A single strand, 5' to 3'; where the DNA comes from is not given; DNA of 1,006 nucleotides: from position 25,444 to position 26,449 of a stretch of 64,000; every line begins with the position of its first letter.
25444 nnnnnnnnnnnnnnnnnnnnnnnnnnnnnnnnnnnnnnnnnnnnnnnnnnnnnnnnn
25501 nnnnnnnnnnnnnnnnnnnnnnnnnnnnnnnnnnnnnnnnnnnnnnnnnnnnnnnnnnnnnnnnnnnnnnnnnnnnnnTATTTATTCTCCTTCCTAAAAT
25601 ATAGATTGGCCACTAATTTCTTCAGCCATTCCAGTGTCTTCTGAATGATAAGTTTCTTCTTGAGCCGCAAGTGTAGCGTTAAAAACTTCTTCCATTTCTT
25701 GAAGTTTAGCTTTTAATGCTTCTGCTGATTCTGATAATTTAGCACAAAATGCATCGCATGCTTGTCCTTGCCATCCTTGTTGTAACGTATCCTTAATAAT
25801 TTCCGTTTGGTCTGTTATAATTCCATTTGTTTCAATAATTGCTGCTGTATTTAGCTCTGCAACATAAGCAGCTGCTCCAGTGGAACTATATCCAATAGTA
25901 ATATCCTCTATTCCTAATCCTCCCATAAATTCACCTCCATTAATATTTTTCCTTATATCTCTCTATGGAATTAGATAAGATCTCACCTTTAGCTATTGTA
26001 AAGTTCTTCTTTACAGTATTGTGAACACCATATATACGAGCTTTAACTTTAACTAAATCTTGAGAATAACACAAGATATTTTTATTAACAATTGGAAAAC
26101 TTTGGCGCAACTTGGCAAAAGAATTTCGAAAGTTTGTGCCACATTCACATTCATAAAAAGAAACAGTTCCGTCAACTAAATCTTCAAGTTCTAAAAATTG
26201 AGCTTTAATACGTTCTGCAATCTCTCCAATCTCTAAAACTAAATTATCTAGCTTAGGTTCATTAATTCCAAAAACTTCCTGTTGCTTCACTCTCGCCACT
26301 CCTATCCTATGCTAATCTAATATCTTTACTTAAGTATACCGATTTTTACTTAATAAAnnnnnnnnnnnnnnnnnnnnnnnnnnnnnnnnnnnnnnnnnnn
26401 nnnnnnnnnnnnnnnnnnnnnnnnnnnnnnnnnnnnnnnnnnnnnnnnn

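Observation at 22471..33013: Non-canonical T7SSb-like locus: EssC and a YukD-like gene with WXG100 genes, but no recognisable EssB, EsaA or EssA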

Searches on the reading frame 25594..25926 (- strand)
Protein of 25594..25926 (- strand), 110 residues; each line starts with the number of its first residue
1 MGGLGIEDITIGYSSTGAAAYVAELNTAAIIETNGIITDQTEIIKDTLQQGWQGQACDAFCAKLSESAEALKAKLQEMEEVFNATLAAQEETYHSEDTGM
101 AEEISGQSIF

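Call 4: search_protein_families(library=pfam, proteins=[window:25594-25926:-], max_evalue=0.1)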
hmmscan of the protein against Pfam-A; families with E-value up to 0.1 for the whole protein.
window:25594-25926:- (110 aa): 3 families
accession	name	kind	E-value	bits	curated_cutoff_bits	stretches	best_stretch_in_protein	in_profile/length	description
PF06013.18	WXG100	-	0.0027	18.4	27.3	1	45-95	34-83/86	Proteins of 100 residues with WXG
PF00143.24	Interferon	-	0.036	14.7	26.8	1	45-92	68-115/160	Interferon alpha/beta domain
PF05823.17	Gp-FAR-1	-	0.092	13.6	29.2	0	35-88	17-70/149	Nematode fatty acid retinoid binding protein (Gp-FAR-1)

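Call 5: search_protein_families(library=ncbifam, proteins=[window:25594-25926:-], max_evalue=0.1)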
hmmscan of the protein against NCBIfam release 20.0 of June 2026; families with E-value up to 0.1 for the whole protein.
window:25594-25926:- (110 aa): 2 families
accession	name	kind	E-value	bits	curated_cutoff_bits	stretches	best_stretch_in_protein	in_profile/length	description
TIGR03930.1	WXG100_ESAT6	subfamily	0.0014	18.8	44.85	1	46-96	35-84/90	WXG100 family type VII secretion target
NF052653.1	MG095_fam_lipo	equivalog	0.069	12.1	250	1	5-97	242-323/466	MG095/MPN233 family lipoprotein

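Call 48: search_solved_structures(query=A4, max_evalue=10)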
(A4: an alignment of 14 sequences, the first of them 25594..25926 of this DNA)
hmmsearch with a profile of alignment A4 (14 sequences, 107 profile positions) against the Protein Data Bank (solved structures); distinct sequences matched with E-value up to 10: 72 (the best 60 are shown).
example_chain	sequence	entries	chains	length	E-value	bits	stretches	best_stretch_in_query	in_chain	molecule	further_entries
2jua_A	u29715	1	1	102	0.00022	24.4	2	30-97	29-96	de novo protein S836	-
2vs0_A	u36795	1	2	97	0.00088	22.5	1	34-104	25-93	VIRULENCE FACTOR ESXA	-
2vrz_A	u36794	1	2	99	0.00093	22.4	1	34-104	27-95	VIRULENCE FACTOR ESXA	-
3gvm_A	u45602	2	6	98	0.016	18.4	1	46-105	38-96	Putative uncharacterized protein SAG1039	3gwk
3o9o_A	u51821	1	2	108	0.022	18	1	46-104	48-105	Uncharacterized protein gbs1074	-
1p68_A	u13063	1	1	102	0.033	17.4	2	31-96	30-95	De novo designed protein S-824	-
7jh6_A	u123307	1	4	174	0.06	16.6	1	19-105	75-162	Two-domain di-Zn(II) and porphyrin-binding protein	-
6inr_A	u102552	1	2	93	0.11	15.7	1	29-85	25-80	Putative effector, AYWB SAP54-like protein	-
5yl9_A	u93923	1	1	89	0.11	15.7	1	29-85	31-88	Spike glycoprotein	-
3sjb_C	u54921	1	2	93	0.13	15.4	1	53-95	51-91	Golgi to ER traffic protein 1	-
7f0k_A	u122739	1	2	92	0.17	15.1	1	58-95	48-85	Kinetoplastid membrane protein KMP-11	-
3fav_B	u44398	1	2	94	0.18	15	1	32-98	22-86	6 kDa early secretory antigenic target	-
1wa8_B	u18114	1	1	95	0.18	15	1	32-98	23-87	6 KDA EARLY SECRETORY ANTIGENIC TARGET (ESAT-6)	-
3zbh_A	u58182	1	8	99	0.19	15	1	41-104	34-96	ESXA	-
12fa_A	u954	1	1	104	0.19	15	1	28-100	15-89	ESAT-6-like protein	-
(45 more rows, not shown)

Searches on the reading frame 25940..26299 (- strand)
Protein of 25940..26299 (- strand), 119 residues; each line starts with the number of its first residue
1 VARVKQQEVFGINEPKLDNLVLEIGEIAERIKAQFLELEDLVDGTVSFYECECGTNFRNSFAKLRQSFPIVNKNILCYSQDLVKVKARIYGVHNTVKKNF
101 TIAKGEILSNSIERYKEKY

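Call 4: search_protein_families(library=pfam, proteins=[window:25940-26299:-], max_evalue=0.1)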
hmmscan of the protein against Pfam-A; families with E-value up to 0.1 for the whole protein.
window:25940-26299:- (119 aa): 0 families

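Call 5: search_protein_families(library=ncbifam, proteins=[window:25940-26299:-], max_evalue=0.1)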
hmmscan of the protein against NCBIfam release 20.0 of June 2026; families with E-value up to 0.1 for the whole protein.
window:25940-26299:- (119 aa): 1 family
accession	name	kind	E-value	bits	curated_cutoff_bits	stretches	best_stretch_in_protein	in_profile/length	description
NF051436.1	NheA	equivalog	0.071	12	500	1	2-89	89-174/385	non-hemolytic enterotoxin subunit A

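Call 78: search_solved_structures(query=A7, max_evalue=1)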
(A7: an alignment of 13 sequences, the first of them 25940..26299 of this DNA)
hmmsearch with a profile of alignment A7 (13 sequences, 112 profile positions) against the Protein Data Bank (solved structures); distinct sequences matched with E-value up to 1: 22.
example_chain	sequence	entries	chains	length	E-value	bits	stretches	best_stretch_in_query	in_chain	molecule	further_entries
4lws_A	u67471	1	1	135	0.00037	23.8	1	15-102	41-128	Uncharacterized protein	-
1br0_A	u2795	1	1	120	0.029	17.7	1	14-71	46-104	PROTEIN (SYNTAXIN 1-A)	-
1ez3_A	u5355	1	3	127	0.03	17.6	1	14-71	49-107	SYNTAXIN-1A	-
3c98_B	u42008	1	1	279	0.031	17.6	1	14-81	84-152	Syntaxin-1A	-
3lg7_A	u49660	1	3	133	0.032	17.6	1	17-84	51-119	4E10_S0_1EZ3A_002_C (T246)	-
7udb_B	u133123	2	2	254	0.033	17.5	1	14-84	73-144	Syntaxin-1A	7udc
4jeh_B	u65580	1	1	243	0.045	17.1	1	14-81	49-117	Syntaxin-1A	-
6mdm_I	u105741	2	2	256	0.045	17.1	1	14-81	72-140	Syntaxin-1A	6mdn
9ojz_G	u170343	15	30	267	0.058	16.7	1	14-81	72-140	Syntaxin-1A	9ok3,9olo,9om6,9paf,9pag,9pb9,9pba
4jeu_B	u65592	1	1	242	0.094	16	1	14-81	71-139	Syntaxin-1A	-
7xsj_B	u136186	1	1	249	0.11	15.8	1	14-81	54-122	Syntaxin-1A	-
6ip1_B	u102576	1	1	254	0.11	15.8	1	14-81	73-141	Syntaxin-1A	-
9r1o_A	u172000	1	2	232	0.13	15.6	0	16-44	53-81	sc-apCC-6-DPH-NR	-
9ftd_A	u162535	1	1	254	0.13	15.6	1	22-108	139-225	BmGPI12, BMN1 family, BMN1-9, BmSA1 orthologue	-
1s94_A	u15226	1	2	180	0.13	15.6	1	15-76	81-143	s-syntaxin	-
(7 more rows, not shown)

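Call 96: search_protein_families(library=pfam, alignment_id=A7, max_evalue=0.1)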
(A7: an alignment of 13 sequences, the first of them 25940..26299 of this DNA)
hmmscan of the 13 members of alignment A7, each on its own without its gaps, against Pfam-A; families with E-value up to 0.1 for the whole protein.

A. member 1, window:25940-26299:- (119 aa): 0 families

B. families by the number of members that match (of 13 scanned): 11 families
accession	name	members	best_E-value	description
PF06013.18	WXG100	8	4.4e-05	Proteins of 100 residues with WXG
PF20463.3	PDH_C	3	0.042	Prephenate dehydrogenase, dimerization domain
PF11079.13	YqhG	1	0.0079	Bacterial protein YqhG of unknown function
PF17023.10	DUF5098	1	0.021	Domain of unknown function (DUF5098)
PF06780.16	Erp_C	1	0.023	Erp protein C-terminus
PF09669.15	Phage_pRha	1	0.033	Phage regulatory protein Rha (Phage_pRha)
PF03357.26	Snf7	1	0.042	Snf7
PF10473.14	CENP-F_leu_zip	1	0.047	Leucine-rich repeats of kinetochore protein Cenp-F/LEK1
PF01516.21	Orbi_VP6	1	0.063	Orbivirus helicase VP6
PF05963.17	Cytomega_US3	1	0.07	Cytomegalovirus US3 protein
PF08649.15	DASH_Dad1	1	0.096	DASH complex subunit Dad1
